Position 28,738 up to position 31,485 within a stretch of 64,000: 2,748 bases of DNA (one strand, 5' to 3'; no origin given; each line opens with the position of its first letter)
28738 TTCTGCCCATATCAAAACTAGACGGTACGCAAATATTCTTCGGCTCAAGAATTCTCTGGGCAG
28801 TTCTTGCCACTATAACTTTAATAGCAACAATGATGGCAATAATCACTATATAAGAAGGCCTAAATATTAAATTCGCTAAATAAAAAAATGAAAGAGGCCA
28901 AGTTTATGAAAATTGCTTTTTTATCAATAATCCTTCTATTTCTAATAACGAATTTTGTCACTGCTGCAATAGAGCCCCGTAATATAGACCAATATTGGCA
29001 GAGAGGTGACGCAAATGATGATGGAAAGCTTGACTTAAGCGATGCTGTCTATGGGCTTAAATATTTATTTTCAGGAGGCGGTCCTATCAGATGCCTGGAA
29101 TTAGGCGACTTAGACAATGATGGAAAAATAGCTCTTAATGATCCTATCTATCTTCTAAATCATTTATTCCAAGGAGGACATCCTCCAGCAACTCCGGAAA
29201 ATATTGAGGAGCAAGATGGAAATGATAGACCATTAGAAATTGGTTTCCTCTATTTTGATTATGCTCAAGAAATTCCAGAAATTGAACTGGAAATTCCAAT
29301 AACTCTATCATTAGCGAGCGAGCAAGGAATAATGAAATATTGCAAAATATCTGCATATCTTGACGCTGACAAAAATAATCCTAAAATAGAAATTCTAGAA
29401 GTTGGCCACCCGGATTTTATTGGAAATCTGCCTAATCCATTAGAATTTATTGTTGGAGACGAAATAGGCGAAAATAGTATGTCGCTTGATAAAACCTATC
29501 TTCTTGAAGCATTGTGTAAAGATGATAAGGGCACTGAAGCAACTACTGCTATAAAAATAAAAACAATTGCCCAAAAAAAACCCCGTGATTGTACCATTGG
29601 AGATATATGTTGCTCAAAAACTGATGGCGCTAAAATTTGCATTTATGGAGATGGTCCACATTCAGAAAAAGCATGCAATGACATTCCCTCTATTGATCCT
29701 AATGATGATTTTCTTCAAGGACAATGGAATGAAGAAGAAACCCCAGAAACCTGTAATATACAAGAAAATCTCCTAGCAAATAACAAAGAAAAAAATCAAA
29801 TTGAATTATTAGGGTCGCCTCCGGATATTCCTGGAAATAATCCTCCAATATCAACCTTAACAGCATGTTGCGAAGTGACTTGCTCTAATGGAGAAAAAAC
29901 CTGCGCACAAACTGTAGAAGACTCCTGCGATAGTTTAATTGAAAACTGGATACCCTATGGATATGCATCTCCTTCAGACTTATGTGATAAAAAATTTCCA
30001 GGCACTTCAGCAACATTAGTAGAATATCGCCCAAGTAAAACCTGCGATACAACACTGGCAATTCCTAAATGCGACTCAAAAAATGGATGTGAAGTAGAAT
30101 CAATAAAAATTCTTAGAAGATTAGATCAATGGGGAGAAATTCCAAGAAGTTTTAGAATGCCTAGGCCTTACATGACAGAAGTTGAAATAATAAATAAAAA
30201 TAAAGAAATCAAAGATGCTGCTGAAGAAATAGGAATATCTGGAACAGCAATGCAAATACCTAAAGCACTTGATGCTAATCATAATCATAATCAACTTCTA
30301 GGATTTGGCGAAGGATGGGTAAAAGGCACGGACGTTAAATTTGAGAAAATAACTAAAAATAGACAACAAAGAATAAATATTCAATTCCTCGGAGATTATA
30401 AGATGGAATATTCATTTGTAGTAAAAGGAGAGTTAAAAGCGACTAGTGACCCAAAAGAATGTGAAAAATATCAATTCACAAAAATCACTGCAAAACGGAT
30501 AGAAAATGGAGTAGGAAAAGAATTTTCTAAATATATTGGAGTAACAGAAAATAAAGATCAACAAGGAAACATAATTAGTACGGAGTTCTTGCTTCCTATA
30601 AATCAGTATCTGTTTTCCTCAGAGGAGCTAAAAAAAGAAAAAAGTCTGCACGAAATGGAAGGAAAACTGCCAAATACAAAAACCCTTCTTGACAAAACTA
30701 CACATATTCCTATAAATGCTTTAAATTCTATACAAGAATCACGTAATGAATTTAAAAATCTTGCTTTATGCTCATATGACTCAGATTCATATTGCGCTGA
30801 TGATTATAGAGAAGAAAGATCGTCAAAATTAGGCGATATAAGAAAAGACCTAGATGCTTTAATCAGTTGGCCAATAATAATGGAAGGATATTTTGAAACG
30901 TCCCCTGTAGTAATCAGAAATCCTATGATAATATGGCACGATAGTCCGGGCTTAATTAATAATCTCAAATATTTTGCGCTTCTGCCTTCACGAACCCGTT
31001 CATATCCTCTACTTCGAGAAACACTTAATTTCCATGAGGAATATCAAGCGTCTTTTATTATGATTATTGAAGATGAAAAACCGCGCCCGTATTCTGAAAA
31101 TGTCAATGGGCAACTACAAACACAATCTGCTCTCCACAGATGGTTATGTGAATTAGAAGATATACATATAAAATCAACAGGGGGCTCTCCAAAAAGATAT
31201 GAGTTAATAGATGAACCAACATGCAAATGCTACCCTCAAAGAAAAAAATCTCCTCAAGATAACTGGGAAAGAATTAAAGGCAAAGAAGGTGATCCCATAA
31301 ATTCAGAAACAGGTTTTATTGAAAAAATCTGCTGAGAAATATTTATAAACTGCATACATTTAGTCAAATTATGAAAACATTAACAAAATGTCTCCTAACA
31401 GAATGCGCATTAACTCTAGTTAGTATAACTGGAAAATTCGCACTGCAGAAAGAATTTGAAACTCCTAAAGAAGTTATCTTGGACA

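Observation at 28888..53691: Six-member family of large secreted Cys-rich proteins each carrying a dockerin-like pair of Ca-binding repeats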

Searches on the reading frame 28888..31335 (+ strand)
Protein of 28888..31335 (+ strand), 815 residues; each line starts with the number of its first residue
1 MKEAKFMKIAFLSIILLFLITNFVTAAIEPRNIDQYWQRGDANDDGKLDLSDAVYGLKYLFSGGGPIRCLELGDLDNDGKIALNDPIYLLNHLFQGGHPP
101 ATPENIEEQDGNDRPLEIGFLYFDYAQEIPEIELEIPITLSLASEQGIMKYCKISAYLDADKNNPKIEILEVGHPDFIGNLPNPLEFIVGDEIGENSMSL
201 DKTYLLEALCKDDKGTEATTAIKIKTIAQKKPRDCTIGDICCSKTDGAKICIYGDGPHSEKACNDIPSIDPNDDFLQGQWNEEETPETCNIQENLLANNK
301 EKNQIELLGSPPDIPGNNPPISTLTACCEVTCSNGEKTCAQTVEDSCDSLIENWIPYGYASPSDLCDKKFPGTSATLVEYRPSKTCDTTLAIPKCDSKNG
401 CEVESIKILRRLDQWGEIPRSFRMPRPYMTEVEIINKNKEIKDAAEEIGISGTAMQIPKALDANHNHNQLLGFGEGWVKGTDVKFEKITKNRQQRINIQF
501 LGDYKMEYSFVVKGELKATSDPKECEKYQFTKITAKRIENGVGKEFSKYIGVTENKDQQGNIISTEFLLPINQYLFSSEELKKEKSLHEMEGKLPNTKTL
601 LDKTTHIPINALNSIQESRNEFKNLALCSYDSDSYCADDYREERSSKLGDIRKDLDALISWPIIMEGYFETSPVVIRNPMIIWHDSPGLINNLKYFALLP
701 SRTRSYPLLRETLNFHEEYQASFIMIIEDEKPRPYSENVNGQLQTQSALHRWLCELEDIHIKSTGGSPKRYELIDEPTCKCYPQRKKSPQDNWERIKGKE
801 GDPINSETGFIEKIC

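Call 3: search_protein_families(library=pfam, proteins=[window:28888-31335:+], max_evalue=0.1)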
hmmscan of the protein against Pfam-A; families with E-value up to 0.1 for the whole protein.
window:28888-31335:+ (815 aa): 0 families

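Call 9: find_homologous_proteins(query=window:28888-31335:+, max_evalue=0.001)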
Query window:28888-31335:+ (815 aa): 27 proteins with E <= 0.001 among 7750 candidates.
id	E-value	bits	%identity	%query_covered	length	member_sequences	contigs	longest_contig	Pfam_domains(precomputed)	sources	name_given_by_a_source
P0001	0.0e+0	1893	100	99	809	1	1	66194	-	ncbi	-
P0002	1.9e-13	68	53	8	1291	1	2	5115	PF01839.30,PF00404.25,PF25292.1,PF13517.13,PF00082.28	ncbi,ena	-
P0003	8.0e-13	66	34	11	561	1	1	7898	PF00404.25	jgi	jgi:hypothetical protein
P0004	3.0e-12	64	47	11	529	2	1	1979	PF07494.18,PF06739.18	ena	-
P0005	1.8e-11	61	42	12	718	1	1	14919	PF14871.13,PF02638.22,PF25275.2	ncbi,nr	ncbi:MAG: family 10 glycosylhydrolase [Planctomycetes bacterium]|nr:family 10 glycosylhydrolase [Pla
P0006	6.5e-11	59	44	11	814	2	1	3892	PF09826.16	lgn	-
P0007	1.5e-9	55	46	8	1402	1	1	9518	PF13229.13,PF00404.25,PF25788.3,PF05048.20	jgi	jgi:hypothetical protein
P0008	1.1e-8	52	40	12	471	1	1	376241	PF01839.30,PF13517.13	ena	-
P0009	1.3e-8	52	55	7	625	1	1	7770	PF00413.31,PF01833.31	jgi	jgi:hypothetical protein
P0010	1.7e-8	51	45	8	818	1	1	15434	PF00404.25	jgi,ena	-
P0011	2.5e-8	51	44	8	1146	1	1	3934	-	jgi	-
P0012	1.3e-7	48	49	8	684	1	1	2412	PF07995.18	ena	-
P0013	5.4e-7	46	51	8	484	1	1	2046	-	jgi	-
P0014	6.2e-7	46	43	9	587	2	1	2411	PF00404.25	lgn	-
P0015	2.4e-6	44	42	8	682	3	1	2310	-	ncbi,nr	ncbi:MAG TPA: hypothetical protein VK116_19955, partial [Planctomycetota bacterium]|nr:hypothetical 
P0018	1.6e-5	42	44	7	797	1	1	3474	PF00404.25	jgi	jgi:hypothetical protein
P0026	3.6e-4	37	44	7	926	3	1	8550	PF13229.13,PF00404.25,PF25788.3,PF22842.4,PF05048.20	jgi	-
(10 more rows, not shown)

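Call 10: find_encoding_contigs(protein=P0001, flank=10000, max_places=3)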
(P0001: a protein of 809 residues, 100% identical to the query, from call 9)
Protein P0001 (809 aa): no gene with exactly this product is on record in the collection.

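Call 14: find_related_loci(query=A2, collection=genome_contigs, flank=10000)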
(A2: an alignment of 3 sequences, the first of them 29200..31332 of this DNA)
Query A2 (711 aa) in genome_contigs; peptide patterns used: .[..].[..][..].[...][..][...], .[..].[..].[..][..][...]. (x = any residue, [..] = any of these).
85 stretches matched a pattern, but none encodes a relative of the query by tblastn (E <= 1e-3).

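Call 26: search_protein_families(library=ncbifam, proteins=[window:28888-31335:+], max_evalue=0.1)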
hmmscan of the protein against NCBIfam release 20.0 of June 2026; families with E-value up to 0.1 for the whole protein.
window:28888-31335:+ (815 aa): 0 families

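Call 31: search_protein_representatives(alignment_id=A2)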
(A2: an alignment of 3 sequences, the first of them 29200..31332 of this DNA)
Query: 3 sequences, 621 profile positions. Proteins with E-value up to 0.001 (for the whole library): 32; up to 1e-10: 26; up to 1e-30: 10. The best 32 are listed.
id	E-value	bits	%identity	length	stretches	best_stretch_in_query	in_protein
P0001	0.0e+00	1013.3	-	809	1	2-621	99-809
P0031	5.6e-143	494.3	-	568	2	215-621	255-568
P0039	5.4e-74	266.4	-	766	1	12-619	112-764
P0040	1.6e-48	182.3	-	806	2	209-604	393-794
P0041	5.2e-48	180.6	-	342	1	281-621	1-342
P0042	2.8e-38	148.4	-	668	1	39-601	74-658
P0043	5.2e-36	141.0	-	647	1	82-606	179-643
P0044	1.3e-32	129.7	-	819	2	216-603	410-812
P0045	2.4e-31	125.6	-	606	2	278-620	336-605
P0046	5.1e-31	124.5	-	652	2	278-609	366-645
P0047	4.6e-29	118.0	-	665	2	100-398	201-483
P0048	2.9e-25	105.4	-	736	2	216-594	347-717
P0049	6.3e-24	101.0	-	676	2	280-608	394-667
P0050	3.5e-23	98.6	-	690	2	214-584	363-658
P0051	3.2e-22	95.4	-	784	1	77-593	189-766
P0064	7.1e-08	48.0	-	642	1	65-336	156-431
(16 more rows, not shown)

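Call 36: find_homologous_proteins(query=A4, max_evalue=0.00001)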
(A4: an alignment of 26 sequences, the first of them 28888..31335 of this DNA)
Query A4 (26 sequences) (815 aa, profile of the alignment): 33 proteins with E <= 0.00001 among 8000 candidates.
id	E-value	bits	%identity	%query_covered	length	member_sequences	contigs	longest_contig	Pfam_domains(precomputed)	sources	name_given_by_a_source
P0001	4.9e-161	556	100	99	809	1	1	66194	-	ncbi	-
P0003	1.7e-31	128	34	11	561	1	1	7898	PF00404.25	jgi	jgi:hypothetical protein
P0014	4.4e-26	110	43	9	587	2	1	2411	PF00404.25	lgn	-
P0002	5.6e-26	110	53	8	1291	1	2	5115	PF01839.30,PF00404.25,PF25292.1,PF13517.13,PF00082.28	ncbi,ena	-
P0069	9.5e-22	96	40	8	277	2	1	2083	-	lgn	-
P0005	1.2e-21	95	42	12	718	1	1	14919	PF14871.13,PF02638.22,PF25275.2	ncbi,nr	ncbi:MAG: family 10 glycosylhydrolase [Planctomycetes bacterium]|nr:family 10 glycosylhydrolase [Pla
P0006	3.5e-21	94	44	11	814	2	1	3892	PF09826.16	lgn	-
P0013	5.8e-21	93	51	8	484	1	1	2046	-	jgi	-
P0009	3.2e-19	87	55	7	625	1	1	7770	PF00413.31,PF01833.31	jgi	jgi:hypothetical protein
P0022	5.8e-19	87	39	8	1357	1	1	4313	PF01839.30,PF13517.13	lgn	-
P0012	6.1e-19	86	49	8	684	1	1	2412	PF07995.18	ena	-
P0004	6.6e-19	86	47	11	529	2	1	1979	PF07494.18,PF06739.18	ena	-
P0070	2.1e-18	85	43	8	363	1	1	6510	-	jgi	jgi:hypothetical protein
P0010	4.9e-18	83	45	8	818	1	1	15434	PF00404.25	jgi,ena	-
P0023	1.3e-17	82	38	12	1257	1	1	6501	PF08757.18,PF07691.18,PF00932.26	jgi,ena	-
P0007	6.4e-16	76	46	8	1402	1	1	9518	PF13229.13,PF00404.25,PF25788.3,PF05048.20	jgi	jgi:hypothetical protein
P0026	3.2e-14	71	44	7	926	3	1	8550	PF13229.13,PF00404.25,PF25788.3,PF22842.4,PF05048.20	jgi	-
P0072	4.8e-14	70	41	8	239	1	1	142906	PF00404.25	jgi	jgi:Dockerin type I domain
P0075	6.5e-13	67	38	7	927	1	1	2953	PF00404.25,PF13517.13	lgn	-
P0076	9.2e-13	66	38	10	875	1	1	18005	PF01839.30,PF13205.13,PF00404.25,PF13517.13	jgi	-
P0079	3.5e-9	54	46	7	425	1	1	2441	PF00404.25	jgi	jgi:hypothetical protein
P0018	4.2e-8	51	44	7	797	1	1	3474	PF00404.25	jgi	jgi:hypothetical protein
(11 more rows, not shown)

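Call 43: search_protein_families(library=pfam, alignment_id=A4, max_evalue=0.01)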
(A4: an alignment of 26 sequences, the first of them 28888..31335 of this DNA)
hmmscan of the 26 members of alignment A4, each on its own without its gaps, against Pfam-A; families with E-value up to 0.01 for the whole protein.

A. member 1, window:28888-31335:+ (815 aa): 0 families

B. families by the number of members that match (of 26 scanned): 1 family
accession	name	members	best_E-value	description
PF00404.24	Dockerin_1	15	4.1e-08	Dockerin type I domain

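Call 72: find_encoding_contigs(protein=P0064, flank=10000, max_places=4)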
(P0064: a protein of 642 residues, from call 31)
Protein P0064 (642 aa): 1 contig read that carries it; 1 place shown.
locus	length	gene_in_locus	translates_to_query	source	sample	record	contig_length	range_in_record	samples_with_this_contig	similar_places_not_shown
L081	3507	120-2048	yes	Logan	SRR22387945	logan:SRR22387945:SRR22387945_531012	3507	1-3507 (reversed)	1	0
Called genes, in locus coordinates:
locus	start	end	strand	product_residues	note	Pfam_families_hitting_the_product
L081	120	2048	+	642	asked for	PF00404:Dockerin_1 (weak)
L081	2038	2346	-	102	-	-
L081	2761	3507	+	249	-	?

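Call 85: find_encoding_contigs(protein=P0047, flank=10000, max_places=4)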
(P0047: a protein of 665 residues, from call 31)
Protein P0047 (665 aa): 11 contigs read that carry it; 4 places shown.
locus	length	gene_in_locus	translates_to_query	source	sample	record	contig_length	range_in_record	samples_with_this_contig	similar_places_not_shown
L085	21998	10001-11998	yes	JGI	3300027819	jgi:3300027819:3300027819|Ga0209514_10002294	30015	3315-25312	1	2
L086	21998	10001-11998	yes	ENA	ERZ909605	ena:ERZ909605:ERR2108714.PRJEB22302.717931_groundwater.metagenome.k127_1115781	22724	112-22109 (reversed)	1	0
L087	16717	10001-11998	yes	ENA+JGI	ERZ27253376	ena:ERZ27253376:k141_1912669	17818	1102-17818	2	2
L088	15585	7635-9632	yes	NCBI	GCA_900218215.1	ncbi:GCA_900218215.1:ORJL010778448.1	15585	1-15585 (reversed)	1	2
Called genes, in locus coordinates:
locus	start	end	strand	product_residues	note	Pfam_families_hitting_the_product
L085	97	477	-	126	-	-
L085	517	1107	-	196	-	PF00719:Pyrophosphatase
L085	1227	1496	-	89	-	PF00736:EF1_GNE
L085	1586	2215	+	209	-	-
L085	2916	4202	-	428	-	PF00353:HemolysinCabind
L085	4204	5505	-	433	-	PF00404:Dockerin_1 (faint)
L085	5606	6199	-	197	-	PF00805:Pentapeptide (weak), PF13599:Pentapeptide_4 (weak), PF00805:Pentapeptide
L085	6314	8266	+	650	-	-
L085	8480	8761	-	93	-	-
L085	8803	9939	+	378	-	-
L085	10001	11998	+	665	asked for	PF00404:Dockerin_1 (weak)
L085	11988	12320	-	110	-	-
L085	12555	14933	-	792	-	-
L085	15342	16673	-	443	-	PF13173:AAA_14, PF13635:DUF4143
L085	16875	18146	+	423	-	-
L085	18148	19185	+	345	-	-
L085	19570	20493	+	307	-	PF01336:tRNA_anti-codon (faint)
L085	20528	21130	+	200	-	-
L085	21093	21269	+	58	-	PF26477:DUF8150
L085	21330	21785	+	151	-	PF04307:YdjM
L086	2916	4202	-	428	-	PF00353:HemolysinCabind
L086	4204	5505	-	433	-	PF00404:Dockerin_1 (faint)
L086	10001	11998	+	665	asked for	PF00404:Dockerin_1 (weak)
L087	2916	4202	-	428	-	PF00353:HemolysinCabind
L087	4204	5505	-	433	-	PF00404:Dockerin_1 (faint)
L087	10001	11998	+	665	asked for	PF00404:Dockerin_1 (weak)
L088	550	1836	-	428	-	PF00353:HemolysinCabind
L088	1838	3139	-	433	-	PF00404:Dockerin_1 (faint)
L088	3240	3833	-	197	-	PF00805:Pentapeptide (weak), PF13599:Pentapeptide_4 (weak), PF00805:Pentapeptide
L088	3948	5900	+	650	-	-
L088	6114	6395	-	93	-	-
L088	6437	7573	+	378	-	-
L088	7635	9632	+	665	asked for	PF00404:Dockerin_1 (weak)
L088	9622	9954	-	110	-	-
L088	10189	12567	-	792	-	-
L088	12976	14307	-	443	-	PF13173:AAA_14, PF13635:DUF4143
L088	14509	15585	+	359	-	?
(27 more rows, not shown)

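Call 87: find_encoding_contigs(protein=P0039, flank=10000, max_places=2)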
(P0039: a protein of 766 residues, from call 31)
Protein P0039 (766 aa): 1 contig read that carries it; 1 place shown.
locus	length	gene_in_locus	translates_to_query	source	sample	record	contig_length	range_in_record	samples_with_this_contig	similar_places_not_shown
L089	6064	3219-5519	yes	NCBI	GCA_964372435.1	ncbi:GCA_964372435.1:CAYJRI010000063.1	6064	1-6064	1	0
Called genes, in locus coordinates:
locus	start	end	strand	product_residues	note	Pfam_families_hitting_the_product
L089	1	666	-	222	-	?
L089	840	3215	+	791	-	-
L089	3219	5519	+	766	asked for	-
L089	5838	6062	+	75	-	?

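Call 88: find_encoding_contigs(protein=P0045, flank=10000, max_places=2)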
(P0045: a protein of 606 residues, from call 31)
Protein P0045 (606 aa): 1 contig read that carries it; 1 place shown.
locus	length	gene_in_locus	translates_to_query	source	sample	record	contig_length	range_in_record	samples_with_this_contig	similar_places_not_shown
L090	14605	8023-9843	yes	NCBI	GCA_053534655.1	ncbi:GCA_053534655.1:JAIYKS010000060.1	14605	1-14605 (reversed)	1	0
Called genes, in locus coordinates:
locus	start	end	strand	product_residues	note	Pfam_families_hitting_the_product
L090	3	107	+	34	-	?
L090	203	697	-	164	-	-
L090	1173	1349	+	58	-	-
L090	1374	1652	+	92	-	PF01157:Ribosomal_L21e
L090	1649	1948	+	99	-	PF03874:RNA_pol_Rpb4 (faint)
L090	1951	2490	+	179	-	PF04919:DUF655, PF14579:HHH_6 (faint)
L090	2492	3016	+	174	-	PF00416:Ribosomal_S13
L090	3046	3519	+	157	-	PF01479:S4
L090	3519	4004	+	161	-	PF00411:Ribosomal_S11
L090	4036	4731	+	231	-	PF01000:RNA_pol_A_bac, PF01193:RNA_pol_L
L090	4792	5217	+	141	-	-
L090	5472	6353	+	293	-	-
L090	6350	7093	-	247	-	PF01026:TatD_DNase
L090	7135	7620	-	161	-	-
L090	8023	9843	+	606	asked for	-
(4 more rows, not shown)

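Call 89: find_encoding_contigs(protein=P0048, flank=10000, max_places=2)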
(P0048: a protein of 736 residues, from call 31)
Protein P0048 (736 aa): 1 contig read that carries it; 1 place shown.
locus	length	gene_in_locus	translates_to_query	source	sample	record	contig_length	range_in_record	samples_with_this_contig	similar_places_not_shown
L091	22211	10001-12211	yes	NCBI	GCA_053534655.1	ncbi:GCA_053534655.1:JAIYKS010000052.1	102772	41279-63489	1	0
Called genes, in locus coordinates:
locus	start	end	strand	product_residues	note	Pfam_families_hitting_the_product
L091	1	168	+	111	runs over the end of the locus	-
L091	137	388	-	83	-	-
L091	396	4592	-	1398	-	PF11617:Cu-binding_MopE, PF00149:Metallophos, PF25275:Golvesin_C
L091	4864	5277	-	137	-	PF01894:YjbQ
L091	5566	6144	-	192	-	PF01936:NYN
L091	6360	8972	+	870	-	PF01326:PPDK_N, PF00391:PEP-utilizers, PF02896:PEP-utilizers_C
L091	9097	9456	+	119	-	-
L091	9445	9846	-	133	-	-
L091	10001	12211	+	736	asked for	-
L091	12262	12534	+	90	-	-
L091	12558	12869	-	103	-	PF01035:DNA_binding_1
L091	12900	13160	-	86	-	PF05016:ParE_toxin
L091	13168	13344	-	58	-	-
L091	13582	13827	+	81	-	PF02697:VAPB_antitox (faint)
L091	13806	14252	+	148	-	PF01850:PIN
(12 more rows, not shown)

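Call 101: find_encoding_contigs(protein=P0040, flank=10000, max_places=1)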
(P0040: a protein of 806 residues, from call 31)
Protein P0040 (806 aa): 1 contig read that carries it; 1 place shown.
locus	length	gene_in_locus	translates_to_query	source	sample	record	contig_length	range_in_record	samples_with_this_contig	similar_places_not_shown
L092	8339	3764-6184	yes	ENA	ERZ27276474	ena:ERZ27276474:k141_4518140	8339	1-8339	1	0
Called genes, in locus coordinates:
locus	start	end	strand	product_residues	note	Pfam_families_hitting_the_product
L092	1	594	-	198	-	?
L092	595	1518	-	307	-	PF00528:BPD_transp_1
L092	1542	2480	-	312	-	PF12849:PBP_like_2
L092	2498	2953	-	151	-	PF02082:Rrf2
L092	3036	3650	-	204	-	PF06041:DUF924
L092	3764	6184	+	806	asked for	-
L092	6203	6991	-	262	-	PF01171:ATP_bind_3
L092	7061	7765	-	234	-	PF00590:TP_methylase (weak)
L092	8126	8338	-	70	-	?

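Call 102: find_encoding_contigs(protein=P0044, flank=10000, max_places=1)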
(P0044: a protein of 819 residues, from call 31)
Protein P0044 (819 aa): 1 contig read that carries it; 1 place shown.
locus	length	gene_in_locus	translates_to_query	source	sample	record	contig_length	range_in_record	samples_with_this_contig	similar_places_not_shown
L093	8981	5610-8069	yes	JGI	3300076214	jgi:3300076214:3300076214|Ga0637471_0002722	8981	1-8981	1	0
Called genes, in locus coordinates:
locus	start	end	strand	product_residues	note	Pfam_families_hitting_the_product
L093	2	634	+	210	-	?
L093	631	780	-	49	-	-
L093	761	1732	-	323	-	PF00535:Glycos_transf_2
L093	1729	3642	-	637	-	PF01073:3Beta_HSD, PF01370:Epimerase, PF02719:Polysacc_synt_2, PF16363:GDP_Man_Dehyd, PF07993:NAD_binding_4, PF13489:Methyltransf_23, PF08241:Methyltransf_11, PF08242:Methyltransf_12, +5 more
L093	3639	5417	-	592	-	PF02776:TPP_enzyme_N, PF00205:TPP_enzyme_M, PF02775:TPP_enzyme_C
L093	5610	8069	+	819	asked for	-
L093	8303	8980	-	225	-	?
